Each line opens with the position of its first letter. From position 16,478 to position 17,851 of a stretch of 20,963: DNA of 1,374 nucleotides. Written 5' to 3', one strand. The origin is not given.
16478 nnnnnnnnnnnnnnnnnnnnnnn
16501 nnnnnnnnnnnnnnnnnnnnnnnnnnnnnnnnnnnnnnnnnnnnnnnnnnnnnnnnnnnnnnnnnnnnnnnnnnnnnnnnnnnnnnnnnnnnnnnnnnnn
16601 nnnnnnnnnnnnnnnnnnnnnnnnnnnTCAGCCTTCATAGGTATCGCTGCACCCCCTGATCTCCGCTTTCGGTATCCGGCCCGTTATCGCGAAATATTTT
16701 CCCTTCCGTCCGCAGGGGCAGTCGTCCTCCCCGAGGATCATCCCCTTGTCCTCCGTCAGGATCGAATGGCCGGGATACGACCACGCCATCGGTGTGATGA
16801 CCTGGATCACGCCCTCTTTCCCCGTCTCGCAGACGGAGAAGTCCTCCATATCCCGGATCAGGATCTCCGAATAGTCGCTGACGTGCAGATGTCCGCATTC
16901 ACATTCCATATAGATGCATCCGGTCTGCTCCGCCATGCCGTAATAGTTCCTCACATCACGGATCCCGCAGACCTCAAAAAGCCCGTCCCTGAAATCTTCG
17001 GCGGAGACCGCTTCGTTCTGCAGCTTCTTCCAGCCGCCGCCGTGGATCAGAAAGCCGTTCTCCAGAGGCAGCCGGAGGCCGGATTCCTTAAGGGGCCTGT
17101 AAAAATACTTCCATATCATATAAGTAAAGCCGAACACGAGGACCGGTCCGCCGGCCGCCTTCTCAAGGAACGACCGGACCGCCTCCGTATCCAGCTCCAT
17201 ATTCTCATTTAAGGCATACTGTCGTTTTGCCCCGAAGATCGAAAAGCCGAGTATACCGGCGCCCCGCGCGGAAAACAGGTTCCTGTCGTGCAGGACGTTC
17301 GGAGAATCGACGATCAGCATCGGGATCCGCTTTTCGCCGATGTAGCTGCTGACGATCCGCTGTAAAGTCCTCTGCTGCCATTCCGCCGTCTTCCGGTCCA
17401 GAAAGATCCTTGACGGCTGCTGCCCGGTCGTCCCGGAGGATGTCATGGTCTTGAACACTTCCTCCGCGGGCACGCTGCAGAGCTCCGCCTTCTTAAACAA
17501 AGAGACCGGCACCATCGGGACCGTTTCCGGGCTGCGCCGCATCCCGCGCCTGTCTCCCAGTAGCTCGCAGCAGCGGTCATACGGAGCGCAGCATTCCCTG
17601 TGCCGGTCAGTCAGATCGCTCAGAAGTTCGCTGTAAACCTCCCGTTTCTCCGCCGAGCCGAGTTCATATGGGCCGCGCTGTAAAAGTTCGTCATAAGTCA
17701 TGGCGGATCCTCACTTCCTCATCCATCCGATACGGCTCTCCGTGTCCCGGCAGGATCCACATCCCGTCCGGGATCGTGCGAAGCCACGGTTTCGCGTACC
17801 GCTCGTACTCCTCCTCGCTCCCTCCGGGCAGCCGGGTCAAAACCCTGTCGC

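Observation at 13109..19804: Sigma-54-driven eight-gene carrier-protein operon (Nfu, Cys-rich MaoC, ACP, MBL, LuxE-like, LuxC-like, ANL ligase, crotonase) that matches no pathway I recognise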

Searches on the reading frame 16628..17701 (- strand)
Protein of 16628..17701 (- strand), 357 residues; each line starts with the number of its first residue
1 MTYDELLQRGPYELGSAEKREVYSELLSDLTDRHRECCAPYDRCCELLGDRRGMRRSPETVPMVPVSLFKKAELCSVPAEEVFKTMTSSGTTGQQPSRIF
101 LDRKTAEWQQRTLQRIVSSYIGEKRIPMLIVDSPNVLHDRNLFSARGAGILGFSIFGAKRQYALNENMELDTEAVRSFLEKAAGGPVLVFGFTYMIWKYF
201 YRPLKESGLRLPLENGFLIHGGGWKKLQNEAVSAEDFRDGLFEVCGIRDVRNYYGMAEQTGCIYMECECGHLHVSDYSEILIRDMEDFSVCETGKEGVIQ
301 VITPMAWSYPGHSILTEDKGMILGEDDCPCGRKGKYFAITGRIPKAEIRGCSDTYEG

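Call 4: search_protein_families(library=pfam, proteins=[window:16628-17701:-], max_evalue=0.01)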
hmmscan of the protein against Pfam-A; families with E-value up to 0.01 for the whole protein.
window:16628-17701:- (357 aa): 1 family
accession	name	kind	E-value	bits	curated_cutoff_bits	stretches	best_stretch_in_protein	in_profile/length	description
PF04443.18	LuxE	-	6.4e-52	177.2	24.9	1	4-354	19-385/391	Acyl-protein synthetase, LuxE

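Call 10: search_protein_families(library=ncbifam, proteins=[window:16628-17701:-], max_evalue=0.001)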
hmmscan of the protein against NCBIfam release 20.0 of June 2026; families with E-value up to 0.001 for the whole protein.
window:16628-17701:- (357 aa): 1 family
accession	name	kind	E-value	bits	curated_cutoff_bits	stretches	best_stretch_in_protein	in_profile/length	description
NF052244.1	LCFA_lig_LuxE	equivalog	9.2e-18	64.3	550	1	8-352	18-359/367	long-chain-fatty-acid--protein ligase LuxE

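Call 12: find_encoding_contigs(protein=window:16628-17701:-, flank=10000, max_places=6)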
Protein window:16628-17701:- (357 aa): no gene with exactly this product is on record in the collection.

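Call 13: find_homologous_proteins(query=window:16628-17701:-, max_evalue=1e-10)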
Query window:16628-17701:- (357 aa): 8000 proteins with E <= 1e-10 among 8000 candidates; the best 120 are listed.
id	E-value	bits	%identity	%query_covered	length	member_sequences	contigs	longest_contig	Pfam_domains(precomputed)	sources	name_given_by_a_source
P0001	1.5e-197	674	80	100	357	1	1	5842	PF04443.18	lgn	-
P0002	9.3e-196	668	100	81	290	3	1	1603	PF04443.18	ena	-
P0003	9.3e-192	655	78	100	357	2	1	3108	PF04443.18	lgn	-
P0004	1.6e-191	654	78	100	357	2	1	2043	PF04443.18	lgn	-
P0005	5.1e-187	639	76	100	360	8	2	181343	PF04443.18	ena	-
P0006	6.5e-187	639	75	100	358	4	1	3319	PF04443.18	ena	-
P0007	5.5e-186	636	74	100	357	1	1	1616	PF04443.18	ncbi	-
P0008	5.4e-185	633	76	100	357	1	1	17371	PF04443.18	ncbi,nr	ncbi:MAG: acyl-protein synthetase [Clostridiales bacterium]|nr:acyl-protein synthetase [Clostridiale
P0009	7.5e-185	632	75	100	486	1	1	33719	PF04443.18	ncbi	-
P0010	1.1e-183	628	74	100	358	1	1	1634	PF04443.18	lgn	-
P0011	1.3e-183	628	75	100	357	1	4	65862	PF04443.18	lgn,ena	-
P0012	3.1e-183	627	75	100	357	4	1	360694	PF04443.18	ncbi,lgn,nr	ncbi:MAG: acyl-protein synthetase [Clostridiales bacterium]|nr:acyl-protein synthetase [Clostridiale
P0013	7.2e-183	626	74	100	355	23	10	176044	PF04443.18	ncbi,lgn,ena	-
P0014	6.6e-182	622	75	99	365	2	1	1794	PF04443.18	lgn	-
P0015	1.3e-181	621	73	100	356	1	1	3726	PF04443.18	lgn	-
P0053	1.5e-142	493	62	100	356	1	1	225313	PF04443.18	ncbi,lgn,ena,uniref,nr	ncbi:LuxE/PaaK family acyltransferase [Anaerostipes sp.]|uniref:LuxE/PaaK family acyltransferase n=1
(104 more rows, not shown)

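Call 14: find_encoding_contigs(protein=P0005, flank=10000, max_places=2)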
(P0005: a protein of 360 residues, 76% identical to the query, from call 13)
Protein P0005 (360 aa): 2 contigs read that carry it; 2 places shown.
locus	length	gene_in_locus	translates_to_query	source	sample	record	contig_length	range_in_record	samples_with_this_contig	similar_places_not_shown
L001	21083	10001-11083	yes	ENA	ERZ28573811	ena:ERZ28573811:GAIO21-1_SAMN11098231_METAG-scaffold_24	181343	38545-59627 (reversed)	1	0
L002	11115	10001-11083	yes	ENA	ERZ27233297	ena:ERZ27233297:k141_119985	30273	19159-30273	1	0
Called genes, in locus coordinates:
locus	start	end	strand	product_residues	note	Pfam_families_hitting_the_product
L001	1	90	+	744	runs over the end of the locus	PF12679:ABC2_membrane_2, PF13346:ABC2_membrane_5 (weak), PF12698:ABC2_membrane_3, PF23357:DUF7088, PF09822:ABC_transp_aux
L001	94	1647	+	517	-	PF14238:DUF4340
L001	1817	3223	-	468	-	PF00989:PAS, PF13426:PAS_9, PF00158:Sigma54_activat, PF14532:Sigma54_activ_2, PF07728:AAA_5 (weak), PF25601:AAA_lid_14, PF18024:HTH_50 (weak)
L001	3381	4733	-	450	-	-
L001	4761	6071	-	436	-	PF02550:AcetylCoA_hydro, PF13336:AcetylCoA_hyd_C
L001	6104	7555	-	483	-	PF11794:HpaB_N, PF03241:HpaB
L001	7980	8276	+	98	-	PF01106:NifU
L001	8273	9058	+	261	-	PF27236:AF_0334, PF01575:MaoC_dehydratas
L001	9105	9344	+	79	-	-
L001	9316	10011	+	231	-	PF12706:Lactamase_B_2 (weak), PF00753:Lactamase_B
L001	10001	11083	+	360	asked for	PF04443:LuxE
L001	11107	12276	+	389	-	-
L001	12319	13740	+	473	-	PF00501:AMP-binding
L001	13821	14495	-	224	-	-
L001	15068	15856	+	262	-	PF10040:CRISPR_Cas6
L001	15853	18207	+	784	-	PF01966:HD, PF18211:Csm1_B, PF22335:Cas10-Cmr2_palm2, PF20824:Cmr2_hel_dom2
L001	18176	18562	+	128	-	PF03750:Csm2_III-A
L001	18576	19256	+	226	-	PF03787:RAMPs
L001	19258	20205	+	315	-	PF17953:Csm4_C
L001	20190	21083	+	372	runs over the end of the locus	PF03787:RAMPs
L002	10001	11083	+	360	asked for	PF04443:LuxE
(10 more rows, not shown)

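Call 15: find_encoding_contigs(protein=P0053, flank=10000, max_places=2)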
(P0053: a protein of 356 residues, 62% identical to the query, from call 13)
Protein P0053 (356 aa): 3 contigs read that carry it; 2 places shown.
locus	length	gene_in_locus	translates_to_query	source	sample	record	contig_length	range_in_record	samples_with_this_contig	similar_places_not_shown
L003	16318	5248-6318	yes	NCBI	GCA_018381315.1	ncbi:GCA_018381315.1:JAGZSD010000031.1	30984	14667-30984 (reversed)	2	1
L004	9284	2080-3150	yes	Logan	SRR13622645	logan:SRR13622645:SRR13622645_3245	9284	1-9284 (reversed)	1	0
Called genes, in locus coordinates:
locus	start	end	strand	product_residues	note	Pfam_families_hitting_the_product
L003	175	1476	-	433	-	PF02550:AcetylCoA_hydro, PF13336:AcetylCoA_hyd_C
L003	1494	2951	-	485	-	PF11794:HpaB_N, PF03241:HpaB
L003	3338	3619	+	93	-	PF01106:NifU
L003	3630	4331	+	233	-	PF27236:AF_0334, PF01575:MaoC_dehydratas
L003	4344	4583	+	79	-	-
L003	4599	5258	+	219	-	PF00753:Lactamase_B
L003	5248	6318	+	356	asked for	PF04443:LuxE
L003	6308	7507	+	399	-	PF05893:LuxC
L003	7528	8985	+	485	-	PF00501:AMP-binding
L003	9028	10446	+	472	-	PF00989:PAS, PF08448:PAS_4 (faint), PF13188:PAS_8 (faint), PF13426:PAS_9, PF07724:AAA_2 (faint), PF00158:Sigma54_activat, PF14532:Sigma54_activ_2, PF25601:AAA_lid_14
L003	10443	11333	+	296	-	PF02311:AraC_binding, PF07883:Cupin_2, PF00165:HTH_AraC, PF12833:HTH_18, PF00165:HTH_AraC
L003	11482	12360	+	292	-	PF02311:AraC_binding, PF07883:Cupin_2, PF00165:HTH_AraC (weak), PF12833:HTH_18, PF00165:HTH_AraC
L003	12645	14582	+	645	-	PF02776:TPP_enzyme_N, PF00205:TPP_enzyme_M, PF02775:TPP_enzyme_C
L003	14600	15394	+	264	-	PF04962:KduI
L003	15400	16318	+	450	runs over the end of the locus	PF01554:MatE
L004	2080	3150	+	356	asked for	PF04443:LuxE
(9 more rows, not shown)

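Call 26: find_related_loci(query=A1, collection=genome_contigs, flank=10000)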
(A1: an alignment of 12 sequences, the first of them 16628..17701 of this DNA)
Query A1 (357 aa) in genome_contigs; peptide patterns used: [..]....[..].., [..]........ (x = any residue, [..] = any of these).
599 stretches matched a pattern (row limit reached: there are more); 587 encode a relative of the query (tblastn E <= 1e-3); the best 80 are kept; 80 distinct loci.
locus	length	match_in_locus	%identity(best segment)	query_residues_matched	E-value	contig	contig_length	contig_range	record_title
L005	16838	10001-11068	76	1-356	0e+0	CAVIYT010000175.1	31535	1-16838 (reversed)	Paludibacteraceae bacterium isolate G02630-L1_cleanbin_000017 genome assembly, contig: Spades_G02630-L1_contig_621, whol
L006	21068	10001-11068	76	1-356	0e+0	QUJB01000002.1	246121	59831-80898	Clostridium sp. AM30-24 AM30-24.Scaf2, whole genome shotgun sequence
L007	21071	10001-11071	75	1-357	0e+0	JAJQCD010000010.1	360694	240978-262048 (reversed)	MAG: Clostridiales bacterium isolate C.6_2 NODE_1_length_360694_cov_12.957390, whole genome shotgun sequence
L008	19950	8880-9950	74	1-357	0e+0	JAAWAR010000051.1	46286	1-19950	MAG: Lachnospiraceae bacterium isolate ABMPRH_140_2 k141_595378, whole genome shotgun sequence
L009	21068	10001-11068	60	1-356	1e-151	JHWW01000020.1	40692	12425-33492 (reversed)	Lachnospiraceae bacterium V9D3004 T524DRAFT_scaffold00018.18_C, whole genome shotgun sequence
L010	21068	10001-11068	62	1-356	1e-150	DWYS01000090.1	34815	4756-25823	MAG TPA_asm: Candidatus Enterocloster faecavium isolate CHK188-4685 CHK188__C130078_L34815_SAMEA5754832, whole genome sh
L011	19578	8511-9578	62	1-356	1e-150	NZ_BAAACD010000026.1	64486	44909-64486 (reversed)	Clostridium cadaveris strain JCM 1392 sequence26, whole genome shotgun sequence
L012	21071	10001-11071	59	1-357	4e-148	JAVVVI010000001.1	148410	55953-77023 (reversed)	MAG: Lachnospiraceae bacterium isolate CGS10Y2-bin75 NODE_65_length_148410_cov_14.429463, whole genome shotgun sequence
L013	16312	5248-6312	62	1-356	2e-146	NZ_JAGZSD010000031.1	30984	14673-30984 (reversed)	MAG: Anaerostipes sp. isolate L2_037_371G1_dasL2_037_371G1_maxbin2.maxbin.035 L2_037_371G1_scaffold_947, whole genome sh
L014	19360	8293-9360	59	1-356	1e-145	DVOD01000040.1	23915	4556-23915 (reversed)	MAG TPA_asm: Candidatus Limenecus avicola isolate CHK154-7741 CHK154__C224187_L23915_ERR2241939, whole genome shotgun se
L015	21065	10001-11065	60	1-356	6e-145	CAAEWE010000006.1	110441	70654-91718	MAG TPA_asm: Lachnospiraceae bacterium, isolate HGM12554, WGS project CAAEWE010000000 data, contig: ERS631827_17_k95_532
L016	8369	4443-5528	60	1-356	9e-145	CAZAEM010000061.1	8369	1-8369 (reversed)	MAG TPA_asm: uncultured Eubacterium sp. isolate SRP222994_co1_308 genome assembly, contig: NODE_17735_length_8369_cov_40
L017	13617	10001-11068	58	1-356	3e-143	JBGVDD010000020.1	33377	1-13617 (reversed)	MAG: Lachnospiraceae bacterium isolate fecal_MAG_445 fecal_MAG_445_contig_0020, whole genome shotgun sequence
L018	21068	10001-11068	56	1-356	4e-143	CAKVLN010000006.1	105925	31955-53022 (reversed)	MAG: uncultured Candidatus Melainabacteria bacterium isolate REFINED_METABAT215_TOP10_CONTIGS_1500_ASSEMBLY_K77_MERGED__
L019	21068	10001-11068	56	1-356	6e-143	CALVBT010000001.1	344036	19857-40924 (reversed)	MAG: Candidatus Gastranaerophilales bacterium isolate BRZ_PB__bin5 genome assembly, contig: BRZ_PB__NODE_12_length_34403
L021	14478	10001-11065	59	1-355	2e-141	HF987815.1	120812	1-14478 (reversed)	Clostridium sp. CAG:590 genomic scaffold, scf156, whole genome shotgun sequence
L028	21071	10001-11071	57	1-357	1e-140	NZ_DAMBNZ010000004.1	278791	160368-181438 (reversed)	MAG: Lacrimispora sp. isolate CTOTU49096 NODE_10_length_278791_cov_14.241784, whole genome shotgun sequence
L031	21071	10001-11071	57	1-357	1e-139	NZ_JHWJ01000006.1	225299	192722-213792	[Clostridium] aerotolerans DSM 5434 T546DRAFT_scaffold00006.6_C, whole genome shotgun sequence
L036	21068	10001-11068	57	1-356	3e-139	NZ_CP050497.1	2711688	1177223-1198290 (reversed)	Treponema vincentii strain OMZ 806 chromosome, complete genome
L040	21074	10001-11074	56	1-355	7e-139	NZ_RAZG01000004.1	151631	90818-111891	Roseburia sp. 1XD42-69 Scaffold4_1, whole genome shotgun sequence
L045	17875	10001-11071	57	3-356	2e-138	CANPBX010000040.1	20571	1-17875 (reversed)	MAG TPA_asm: uncultured Clostridia bacterium isolate SRR15604568_bin.28_metawrap_v1.3_MAG genome assembly, contig: NODE.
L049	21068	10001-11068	57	1-357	4e-138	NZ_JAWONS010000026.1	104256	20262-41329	Clostridium boliviensis strain E-1 contig00016, whole genome shotgun sequence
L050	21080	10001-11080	57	1-357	4e-138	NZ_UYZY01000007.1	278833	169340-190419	Clostridium transplantifaecale strain Marseille-P8228, whole genome shotgun sequence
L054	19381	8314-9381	58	4-356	6e-138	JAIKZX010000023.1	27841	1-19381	MAG: Fretibacterium sp. isolate RUI518 k141_15491840_flag=0_multi=19.9931_len=27841, whole genome shotgun sequence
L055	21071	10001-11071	56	1-357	8e-138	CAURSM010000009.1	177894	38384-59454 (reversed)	MAG TPA_asm: uncultured Eubacteriales bacterium isolate ERR9969200_bin.4_MetaWRAP_v1.3_MAG genome assembly, contig: ERZ2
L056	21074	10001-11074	56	1-355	1e-137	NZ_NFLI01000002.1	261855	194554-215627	Lachnoclostridium sp. An131 An131_contig_2, whole genome shotgun sequence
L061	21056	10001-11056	56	4-355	2e-137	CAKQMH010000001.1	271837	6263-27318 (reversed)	MAG: uncultured Alphaproteobacteria bacterium isolate REFINED_METABAT215_TOP10_CONTIGS_1500_ASSEMBLY_K77_MERGED__Hadza_M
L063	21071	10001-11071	56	1-357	1e-136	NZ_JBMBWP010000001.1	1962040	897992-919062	Lacrimispora sp. AGF001 contig_2, whole genome shotgun sequence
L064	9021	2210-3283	55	1-355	6e-137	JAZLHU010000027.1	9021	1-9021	MAG: Anaerovoracaceae bacterium isolate T1900044980_TA20190042.MAGScoT_cleanbin_000009 SGB_4113_k141_2662705, whole geno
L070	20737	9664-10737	57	1-355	1e-136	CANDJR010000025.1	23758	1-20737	MAG TPA_asm: uncultured Eubacterium sp. isolate ERR6760115_bin.40_metawrap_v1.3_MAG genome assembly, contig: ERZ12802917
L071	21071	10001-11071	55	1-357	6e-137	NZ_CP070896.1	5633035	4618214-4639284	Lacrimispora xylanisolvens strain ASCUSBR21 chromosome, complete genome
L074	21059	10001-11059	57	3-355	5e-137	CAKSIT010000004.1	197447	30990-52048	MAG: uncultured Oscillospiraceae bacterium isolate REFINED_METABAT215_TOP10_CONTIGS_1500_ASSEMBLY_K77_MERGED__Hadza_MoBi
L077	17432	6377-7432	57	5-356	2e-136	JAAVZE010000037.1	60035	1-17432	MAG: Eubacterium sp. isolate ABMPRH_180_1 k141_331877, whole genome shotgun sequence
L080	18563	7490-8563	56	1-355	4e-136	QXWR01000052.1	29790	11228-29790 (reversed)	Clostridiaceae bacterium strain 1XD21-29 Scaffold52_1, whole genome shotgun sequence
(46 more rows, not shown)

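Call 31: search_protein_families(library=pfam, proteins=[L071:8957-9679:+, L015:13619-14368:+, L080:11667-12797:+, L056:7328-8305:+, L061:5836-6666:+, L031:1995-3110:+, L063:17147-18043:-, L074:19350-20363:+, L054:150-1238:+, L077:3410-5191:+], max_evalue=0.0001)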
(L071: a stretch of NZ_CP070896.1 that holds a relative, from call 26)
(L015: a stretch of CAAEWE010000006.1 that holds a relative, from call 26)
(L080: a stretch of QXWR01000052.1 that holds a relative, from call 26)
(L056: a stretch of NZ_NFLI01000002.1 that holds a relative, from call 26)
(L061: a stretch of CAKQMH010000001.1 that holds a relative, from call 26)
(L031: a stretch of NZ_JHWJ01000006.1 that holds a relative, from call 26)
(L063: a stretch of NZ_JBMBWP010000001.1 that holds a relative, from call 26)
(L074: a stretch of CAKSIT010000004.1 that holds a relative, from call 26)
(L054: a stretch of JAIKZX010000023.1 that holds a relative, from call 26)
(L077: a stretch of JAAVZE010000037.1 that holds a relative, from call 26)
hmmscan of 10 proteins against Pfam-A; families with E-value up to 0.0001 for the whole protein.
L071:8957-9679:+ (240 aa): 2 families
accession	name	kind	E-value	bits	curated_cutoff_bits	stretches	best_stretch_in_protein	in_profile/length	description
PF01575.25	MaoC_dehydratas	-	6.4e-17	61.7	27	1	106-195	12-102/123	MaoC like domain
PF13452.11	FAS1_DH_region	-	9.5e-08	32.7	22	1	108-222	10-131/132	FAS1-like, dehydratase domain region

L015:13619-14368:+ (249 aa): 4 families
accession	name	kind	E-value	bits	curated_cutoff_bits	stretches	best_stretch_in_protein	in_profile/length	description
PF13561.12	adh_short_C2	-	7.9e-58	196.3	27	1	14-247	5-235/236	Enoyl-(Acyl carrier protein) reductase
PF00106.31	adh_short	-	1.1e-52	178.8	26.6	1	6-201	1-193/195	short chain dehydrogenase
PF08659.16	KR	-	4.7e-12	46.6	22.6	1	7-164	2-156/180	KR domain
PF23441.1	SDR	-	3.7e-06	27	27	1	60-247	65-255/258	SDR-like rossmann domain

L080:11667-12797:+ (376 aa): 4 families
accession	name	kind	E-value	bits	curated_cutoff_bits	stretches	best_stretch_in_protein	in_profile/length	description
PF01041.23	DegT_DnrJ_EryC1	-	8.8e-89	298.7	19.8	1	14-366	8-359/360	DegT/DnrJ/EryC1/StrS aminotransferase family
PF00155.27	Aminotran_1_2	-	5e-14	52.7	19.7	1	20-310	35-328/361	Aminotransferase class I and II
PF00266.25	Aminotran_5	-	5.2e-10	39.3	21.5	1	45-310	60-333/371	Aminotransferase class-V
PF01212.27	Beta_elim_lyase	-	6.7e-07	29.4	27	1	28-208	29-225/288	Beta-eliminating lyase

L056:7328-8305:+ (325 aa): 4 families
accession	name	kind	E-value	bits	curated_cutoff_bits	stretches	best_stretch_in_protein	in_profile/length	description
PF02779.29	Transket_pyr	-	9.3e-36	123.5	27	1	15-174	3-168/174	Transketolase, pyrimidine binding domain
PF02780.25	Transketolase_C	-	1.5e-32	112.5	25.9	1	192-313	1-124/124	Transketolase, C-terminal domain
PF22613.1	Transketolase_C_1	-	3.2e-05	24.5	27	0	199-302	10-106/113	Transketolase-like TK C-terminal domain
PF17147.9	PFOR_II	-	3.9e-05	24.4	27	1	202-281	2-81/102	Pyruvate:ferredoxin oxidoreductase core domain II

L061:5836-6666:+ (276 aa): 2 families
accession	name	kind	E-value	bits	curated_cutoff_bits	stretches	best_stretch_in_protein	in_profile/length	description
PF00456.26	Transketolase_N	-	8.2e-37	127.4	22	1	31-262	20-267/334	Transketolase, thiamine diphosphate binding domain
PF13292.11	DXP_synthase_N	-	2.9e-07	30.5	21.2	1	10-184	17-175/274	1-deoxy-D-xylulose-5-phosphate synthase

L031:1995-3110:+ (371 aa): 3 families
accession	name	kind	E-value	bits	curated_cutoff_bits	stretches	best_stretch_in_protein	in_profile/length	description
PF25137.1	ADH_Fe_C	-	3e-39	135.2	27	1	177-370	2-193/194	Fe-containing alcohol dehydrogenase family, C-terminal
PF00465.25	Fe-ADH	-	3.2e-27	95.6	31.3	1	40-163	42-166/168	Iron-containing alcohol dehydrogenase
PF13685.12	Fe-ADH_2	-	2e-05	25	28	1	67-103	63-99/149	Iron-containing alcohol dehydrogenase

L063:17147-18043:- (298 aa): 2 families
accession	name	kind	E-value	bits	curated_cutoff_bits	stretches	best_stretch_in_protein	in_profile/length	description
PF03466.25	LysR_substrate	-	8.1e-29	100.9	28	1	87-286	2-201/209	LysR substrate binding domain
PF00126.33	HTH_1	-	1.4e-18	67.1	26.6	1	5-62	3-60/60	Bacterial regulatory helix-turn-helix protein, lysR family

L074:19350-20363:+ (337 aa): 6 families
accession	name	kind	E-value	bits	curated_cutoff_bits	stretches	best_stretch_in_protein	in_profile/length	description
PF16363.11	GDP_Man_Dehyd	-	2.8e-84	283.8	27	1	4-309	1-332/332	GDP-mannose 4,6 dehydratase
PF01370.27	Epimerase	-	5.6e-70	235.9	20.9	1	3-245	1-240/240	NAD dependent epimerase/dehydratase family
PF07993.18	NAD_binding_4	-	6.2e-15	55.5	20.1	1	75-182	89-206/258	Male sterility protein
PF02719.21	Polysacc_synt_2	-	3.3e-14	53.2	20.2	1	3-127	1-130/293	Polysaccharide biosynthesis protein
PF01073.25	3Beta_HSD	-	1.2e-13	51.2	22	1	4-225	1-221/280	3-beta hydroxysteroid dehydrogenase/isomerase family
PF04321.23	RmlD_sub_bind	-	4.3e-13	49.4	27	1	1-207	1-173/287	RmlD substrate binding domain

L054:150-1238:+ (362 aa): 3 families
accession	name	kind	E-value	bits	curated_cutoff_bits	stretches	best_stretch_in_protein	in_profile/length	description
PF08541.16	ACP_syn_III_C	-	1.6e-17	63.9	26.6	1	256-338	5-89/90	3-Oxoacyl-[acyl-carrier-protein (ACP)] synthase III C terminal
PF08545.16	ACP_syn_III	-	2.8e-13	50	24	1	117-193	1-80/80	3-Oxoacyl-[acyl-carrier-protein (ACP)] synthase III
PF08392.18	FAE1_CUT1_RppA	-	6.7e-07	29.4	27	1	50-155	73-177/290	FAE1/Type III polyketide synthase-like protein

L077:3410-5191:+ (593 aa): 3 families
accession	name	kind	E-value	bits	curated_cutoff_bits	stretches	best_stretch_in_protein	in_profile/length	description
PF02776.23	TPP_enzyme_N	-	2.1e-32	111.8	26.8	1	3-108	2-108/119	Thiamine pyrophosphate enzyme, N-terminal TPP binding domain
PF02775.26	TPP_enzyme_C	-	2.1e-31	109.2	21.9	1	411-544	18-151/151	Thiamine pyrophosphate enzyme, C-terminal TPP binding domain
PF00205.28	TPP_enzyme_M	-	1e-26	93.7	30.4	1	203-336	6-137/137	Thiamine pyrophosphate enzyme, central domain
